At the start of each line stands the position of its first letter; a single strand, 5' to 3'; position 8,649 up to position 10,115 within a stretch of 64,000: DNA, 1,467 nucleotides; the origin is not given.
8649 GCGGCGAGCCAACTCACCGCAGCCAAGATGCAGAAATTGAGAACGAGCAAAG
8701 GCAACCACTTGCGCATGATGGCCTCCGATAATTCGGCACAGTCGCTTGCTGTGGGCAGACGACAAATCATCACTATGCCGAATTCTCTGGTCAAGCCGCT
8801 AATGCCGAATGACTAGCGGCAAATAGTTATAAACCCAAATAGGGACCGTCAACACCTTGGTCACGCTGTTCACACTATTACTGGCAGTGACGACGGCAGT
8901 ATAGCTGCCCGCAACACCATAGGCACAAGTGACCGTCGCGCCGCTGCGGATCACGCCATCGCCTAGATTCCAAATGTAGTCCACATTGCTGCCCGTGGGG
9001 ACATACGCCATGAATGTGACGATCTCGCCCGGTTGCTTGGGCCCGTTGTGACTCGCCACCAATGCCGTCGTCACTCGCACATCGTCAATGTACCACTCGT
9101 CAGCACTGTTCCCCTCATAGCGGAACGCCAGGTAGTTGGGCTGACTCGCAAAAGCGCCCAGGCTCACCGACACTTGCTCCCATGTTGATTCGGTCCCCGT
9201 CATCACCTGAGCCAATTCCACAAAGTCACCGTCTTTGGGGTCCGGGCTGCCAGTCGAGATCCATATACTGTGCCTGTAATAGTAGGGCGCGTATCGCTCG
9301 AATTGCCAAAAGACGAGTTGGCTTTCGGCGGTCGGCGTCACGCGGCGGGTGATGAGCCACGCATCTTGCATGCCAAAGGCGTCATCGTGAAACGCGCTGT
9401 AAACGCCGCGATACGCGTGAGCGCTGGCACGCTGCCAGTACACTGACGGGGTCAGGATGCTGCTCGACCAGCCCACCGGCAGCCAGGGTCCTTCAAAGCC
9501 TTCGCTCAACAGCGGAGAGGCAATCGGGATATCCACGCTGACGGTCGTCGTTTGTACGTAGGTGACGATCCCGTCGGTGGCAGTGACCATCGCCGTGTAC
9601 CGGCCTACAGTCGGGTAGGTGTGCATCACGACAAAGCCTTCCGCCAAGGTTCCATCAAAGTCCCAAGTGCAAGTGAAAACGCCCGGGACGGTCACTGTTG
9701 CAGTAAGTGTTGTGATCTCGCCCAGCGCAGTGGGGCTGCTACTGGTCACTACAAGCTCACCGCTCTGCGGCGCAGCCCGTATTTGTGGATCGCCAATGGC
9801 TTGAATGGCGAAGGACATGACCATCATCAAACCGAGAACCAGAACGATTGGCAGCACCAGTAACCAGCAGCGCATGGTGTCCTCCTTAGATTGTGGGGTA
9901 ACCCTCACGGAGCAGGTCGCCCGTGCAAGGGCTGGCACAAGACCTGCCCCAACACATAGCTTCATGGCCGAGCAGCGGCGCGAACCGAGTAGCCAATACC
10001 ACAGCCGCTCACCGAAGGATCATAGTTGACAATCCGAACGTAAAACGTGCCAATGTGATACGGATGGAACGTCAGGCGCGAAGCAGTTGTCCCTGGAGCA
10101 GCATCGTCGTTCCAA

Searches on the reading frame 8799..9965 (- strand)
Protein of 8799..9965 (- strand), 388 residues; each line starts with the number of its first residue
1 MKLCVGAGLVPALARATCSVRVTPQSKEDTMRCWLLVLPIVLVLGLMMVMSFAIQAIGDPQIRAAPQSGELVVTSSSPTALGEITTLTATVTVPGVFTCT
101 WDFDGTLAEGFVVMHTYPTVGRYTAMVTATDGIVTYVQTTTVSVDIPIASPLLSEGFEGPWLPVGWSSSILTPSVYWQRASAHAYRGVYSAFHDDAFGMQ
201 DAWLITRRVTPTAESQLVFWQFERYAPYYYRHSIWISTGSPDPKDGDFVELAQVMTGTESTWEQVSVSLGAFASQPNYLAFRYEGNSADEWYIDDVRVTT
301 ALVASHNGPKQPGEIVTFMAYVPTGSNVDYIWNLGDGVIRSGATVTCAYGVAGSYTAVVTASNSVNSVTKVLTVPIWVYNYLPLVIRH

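Call 10: find_encoding_contigs(protein=window:8799-9965:-, flank=10000, max_places=10)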
Protein window:8799-9965:- (388 aa): no gene with exactly this product is on record in the collection.

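Call 47: search_protein_families(library=pfam, proteins=[window:8799-9965:-], max_evalue=0.01)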
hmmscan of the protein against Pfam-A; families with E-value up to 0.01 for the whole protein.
window:8799-9965:- (388 aa): 2 families
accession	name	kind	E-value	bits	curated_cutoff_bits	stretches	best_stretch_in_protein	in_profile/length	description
PF00801.26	PKD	-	1.1e-19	70.6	23.5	2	307-374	8-78/80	PKD domain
PF18911.6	PKD_4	-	2.3e-15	56.9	27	2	312-373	16-80/85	PKD domain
